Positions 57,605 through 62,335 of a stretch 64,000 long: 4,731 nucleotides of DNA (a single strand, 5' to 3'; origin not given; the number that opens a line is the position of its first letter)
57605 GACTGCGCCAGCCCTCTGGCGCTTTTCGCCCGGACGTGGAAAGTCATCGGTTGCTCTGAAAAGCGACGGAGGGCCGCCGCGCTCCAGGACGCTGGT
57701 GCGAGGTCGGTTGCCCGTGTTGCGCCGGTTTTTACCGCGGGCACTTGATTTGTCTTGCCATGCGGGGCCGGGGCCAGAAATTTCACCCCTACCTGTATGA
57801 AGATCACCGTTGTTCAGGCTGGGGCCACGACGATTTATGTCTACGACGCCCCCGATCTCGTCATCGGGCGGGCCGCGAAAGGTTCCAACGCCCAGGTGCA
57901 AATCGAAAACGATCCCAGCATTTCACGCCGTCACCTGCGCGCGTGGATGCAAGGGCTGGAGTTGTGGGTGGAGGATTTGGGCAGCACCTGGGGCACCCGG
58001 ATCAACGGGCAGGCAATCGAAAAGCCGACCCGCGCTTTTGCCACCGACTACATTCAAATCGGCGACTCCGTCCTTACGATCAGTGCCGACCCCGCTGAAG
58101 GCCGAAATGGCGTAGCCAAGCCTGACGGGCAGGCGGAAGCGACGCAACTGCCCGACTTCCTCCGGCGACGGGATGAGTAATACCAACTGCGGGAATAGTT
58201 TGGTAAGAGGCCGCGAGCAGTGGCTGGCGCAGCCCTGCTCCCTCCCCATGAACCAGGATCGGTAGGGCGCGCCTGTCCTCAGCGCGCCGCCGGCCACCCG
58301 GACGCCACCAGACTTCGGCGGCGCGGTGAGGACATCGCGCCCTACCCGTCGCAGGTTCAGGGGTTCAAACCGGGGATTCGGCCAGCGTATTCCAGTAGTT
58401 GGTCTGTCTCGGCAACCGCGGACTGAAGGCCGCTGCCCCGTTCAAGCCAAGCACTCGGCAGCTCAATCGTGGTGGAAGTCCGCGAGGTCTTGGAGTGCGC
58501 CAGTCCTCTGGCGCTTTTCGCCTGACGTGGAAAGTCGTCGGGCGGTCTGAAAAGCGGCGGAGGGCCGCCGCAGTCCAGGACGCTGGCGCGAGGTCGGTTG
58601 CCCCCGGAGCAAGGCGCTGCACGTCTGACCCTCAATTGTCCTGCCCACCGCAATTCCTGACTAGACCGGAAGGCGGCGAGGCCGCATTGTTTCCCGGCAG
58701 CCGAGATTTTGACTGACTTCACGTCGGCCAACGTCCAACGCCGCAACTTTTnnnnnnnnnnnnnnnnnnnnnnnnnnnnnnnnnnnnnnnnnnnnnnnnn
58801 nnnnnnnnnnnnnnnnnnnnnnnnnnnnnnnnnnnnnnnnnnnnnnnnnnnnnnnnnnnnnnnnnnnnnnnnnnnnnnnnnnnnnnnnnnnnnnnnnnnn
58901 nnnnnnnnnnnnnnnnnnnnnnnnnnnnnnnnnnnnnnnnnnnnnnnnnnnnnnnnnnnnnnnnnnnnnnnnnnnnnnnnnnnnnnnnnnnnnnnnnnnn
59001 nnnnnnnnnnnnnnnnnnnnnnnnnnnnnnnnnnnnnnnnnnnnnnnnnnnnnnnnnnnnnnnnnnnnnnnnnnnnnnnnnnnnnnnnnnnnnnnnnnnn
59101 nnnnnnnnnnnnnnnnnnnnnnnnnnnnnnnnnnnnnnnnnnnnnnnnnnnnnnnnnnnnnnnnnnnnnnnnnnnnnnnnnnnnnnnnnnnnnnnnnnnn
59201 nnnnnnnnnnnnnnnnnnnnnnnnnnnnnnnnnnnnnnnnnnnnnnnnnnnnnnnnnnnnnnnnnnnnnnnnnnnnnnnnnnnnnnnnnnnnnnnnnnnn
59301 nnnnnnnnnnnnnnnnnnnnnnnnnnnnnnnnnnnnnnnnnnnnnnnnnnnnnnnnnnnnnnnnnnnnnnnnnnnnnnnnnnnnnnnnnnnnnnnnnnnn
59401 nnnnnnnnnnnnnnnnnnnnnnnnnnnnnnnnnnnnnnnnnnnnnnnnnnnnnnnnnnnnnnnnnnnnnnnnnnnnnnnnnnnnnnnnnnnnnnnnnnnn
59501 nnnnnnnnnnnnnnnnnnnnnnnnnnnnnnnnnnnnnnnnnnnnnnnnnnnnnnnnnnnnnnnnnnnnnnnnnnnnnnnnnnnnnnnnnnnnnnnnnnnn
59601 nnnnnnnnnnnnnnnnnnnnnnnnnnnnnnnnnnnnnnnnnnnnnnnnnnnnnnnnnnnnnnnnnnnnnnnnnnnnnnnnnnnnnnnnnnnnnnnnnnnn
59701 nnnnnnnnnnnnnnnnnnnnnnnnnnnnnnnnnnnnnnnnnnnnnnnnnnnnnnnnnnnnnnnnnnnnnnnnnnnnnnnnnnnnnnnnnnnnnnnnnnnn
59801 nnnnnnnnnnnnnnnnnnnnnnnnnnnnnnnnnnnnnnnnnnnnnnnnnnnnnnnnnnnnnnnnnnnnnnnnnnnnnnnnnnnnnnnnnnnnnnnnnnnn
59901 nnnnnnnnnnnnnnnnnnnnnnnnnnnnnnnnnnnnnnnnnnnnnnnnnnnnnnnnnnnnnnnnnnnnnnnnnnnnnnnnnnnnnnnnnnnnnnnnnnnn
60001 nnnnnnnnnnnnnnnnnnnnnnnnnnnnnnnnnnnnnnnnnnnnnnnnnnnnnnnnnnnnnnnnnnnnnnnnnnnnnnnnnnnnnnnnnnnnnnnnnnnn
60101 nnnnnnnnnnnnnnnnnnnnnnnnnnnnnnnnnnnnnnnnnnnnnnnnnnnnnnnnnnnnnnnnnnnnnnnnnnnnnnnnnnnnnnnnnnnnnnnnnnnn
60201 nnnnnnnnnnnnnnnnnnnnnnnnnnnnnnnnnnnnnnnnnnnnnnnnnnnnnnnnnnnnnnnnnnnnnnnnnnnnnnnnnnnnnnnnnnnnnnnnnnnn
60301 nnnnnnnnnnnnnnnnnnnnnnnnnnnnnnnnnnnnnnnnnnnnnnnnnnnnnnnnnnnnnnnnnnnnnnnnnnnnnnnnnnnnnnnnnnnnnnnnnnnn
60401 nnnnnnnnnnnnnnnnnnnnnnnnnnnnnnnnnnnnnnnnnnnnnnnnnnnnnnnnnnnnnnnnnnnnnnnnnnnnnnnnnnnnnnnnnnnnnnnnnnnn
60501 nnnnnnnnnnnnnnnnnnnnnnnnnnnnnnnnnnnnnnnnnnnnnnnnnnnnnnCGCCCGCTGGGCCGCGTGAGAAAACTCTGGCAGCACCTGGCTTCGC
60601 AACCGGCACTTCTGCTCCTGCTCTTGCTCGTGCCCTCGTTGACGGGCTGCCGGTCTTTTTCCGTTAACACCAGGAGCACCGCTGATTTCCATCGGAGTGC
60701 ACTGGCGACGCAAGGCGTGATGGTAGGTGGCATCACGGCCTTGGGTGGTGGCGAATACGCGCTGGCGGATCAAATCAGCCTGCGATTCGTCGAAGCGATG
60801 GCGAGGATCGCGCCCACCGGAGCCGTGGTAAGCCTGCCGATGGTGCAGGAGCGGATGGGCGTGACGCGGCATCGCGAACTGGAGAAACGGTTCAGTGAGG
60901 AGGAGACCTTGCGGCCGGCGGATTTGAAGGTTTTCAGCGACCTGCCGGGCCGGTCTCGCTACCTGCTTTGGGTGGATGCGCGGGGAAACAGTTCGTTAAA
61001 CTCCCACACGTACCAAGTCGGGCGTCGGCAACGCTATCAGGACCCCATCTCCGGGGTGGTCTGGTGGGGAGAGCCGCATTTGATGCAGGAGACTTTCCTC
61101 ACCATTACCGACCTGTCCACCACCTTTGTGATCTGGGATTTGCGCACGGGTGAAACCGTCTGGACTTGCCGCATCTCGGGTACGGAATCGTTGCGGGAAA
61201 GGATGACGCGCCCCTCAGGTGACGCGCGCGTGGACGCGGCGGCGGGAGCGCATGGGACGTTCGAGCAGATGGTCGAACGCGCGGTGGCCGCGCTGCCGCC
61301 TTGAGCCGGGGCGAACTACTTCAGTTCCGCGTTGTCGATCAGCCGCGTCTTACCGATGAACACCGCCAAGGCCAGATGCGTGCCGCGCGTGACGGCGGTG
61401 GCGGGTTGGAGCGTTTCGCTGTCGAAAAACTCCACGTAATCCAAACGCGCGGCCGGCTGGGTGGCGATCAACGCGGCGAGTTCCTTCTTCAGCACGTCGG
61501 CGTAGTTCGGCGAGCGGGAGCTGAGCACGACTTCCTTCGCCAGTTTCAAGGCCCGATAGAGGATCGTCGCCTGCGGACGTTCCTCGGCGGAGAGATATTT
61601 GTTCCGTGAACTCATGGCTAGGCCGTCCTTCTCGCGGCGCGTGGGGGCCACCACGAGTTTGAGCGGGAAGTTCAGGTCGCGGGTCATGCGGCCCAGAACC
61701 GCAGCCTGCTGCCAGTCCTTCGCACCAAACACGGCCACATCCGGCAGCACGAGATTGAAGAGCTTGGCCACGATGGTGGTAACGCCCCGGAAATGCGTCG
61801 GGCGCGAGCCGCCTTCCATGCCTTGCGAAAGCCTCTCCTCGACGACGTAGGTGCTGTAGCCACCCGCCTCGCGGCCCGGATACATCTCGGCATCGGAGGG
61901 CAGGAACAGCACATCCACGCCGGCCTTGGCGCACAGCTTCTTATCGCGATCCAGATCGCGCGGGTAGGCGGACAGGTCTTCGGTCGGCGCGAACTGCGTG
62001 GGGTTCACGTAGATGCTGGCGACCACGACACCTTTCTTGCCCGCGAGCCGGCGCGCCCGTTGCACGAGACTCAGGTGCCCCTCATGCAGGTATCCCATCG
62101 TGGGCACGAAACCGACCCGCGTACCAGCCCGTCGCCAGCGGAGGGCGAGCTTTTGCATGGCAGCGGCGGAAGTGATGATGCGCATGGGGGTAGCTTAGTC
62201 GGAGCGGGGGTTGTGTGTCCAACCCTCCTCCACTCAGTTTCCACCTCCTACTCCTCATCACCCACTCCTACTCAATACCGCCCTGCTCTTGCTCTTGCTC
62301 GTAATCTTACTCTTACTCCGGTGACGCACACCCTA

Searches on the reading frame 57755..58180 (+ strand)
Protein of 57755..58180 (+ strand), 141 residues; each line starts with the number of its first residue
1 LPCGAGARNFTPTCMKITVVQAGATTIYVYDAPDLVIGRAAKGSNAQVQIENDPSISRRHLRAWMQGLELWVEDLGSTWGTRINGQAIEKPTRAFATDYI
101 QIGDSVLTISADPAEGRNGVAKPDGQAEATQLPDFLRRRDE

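Call 54: search_protein_families(library=pfam, proteins=[window:57755-58180:+], max_evalue=0.001)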
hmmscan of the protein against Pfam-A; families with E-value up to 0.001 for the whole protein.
window:57755-58180:+ (141 aa): 2 families
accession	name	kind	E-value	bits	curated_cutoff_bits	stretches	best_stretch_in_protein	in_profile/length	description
PF00498.31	FHA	-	4.8e-12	46.6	20.7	1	36-103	2-67/67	FHA domain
PF16697.10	Yop-YscD_cpl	-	7.3e-05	23.4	33.2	1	43-110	22-91/94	Inner membrane component of T3SS, cytoplasmic domain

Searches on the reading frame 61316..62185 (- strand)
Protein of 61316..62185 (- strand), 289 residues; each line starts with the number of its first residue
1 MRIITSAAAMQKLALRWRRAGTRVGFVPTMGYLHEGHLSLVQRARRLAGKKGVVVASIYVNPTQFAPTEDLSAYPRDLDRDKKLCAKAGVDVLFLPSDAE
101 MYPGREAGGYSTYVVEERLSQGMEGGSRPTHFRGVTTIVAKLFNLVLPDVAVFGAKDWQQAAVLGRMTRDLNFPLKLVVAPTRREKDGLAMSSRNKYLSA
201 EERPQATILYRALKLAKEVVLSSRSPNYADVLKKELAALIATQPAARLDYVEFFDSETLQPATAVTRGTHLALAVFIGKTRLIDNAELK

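Call 30: search_protein_families(library=pfam, proteins=[window:61316-62185:-], max_evalue=0.00001)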
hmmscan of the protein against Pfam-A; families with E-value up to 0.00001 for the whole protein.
window:61316-62185:- (289 aa): 1 family
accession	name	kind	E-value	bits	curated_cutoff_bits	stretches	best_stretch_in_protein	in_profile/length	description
PF02569.21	Pantoate_ligase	-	9.7e-102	340.1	20.7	1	3-286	2-267/268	Pantoate-beta-alanine ligase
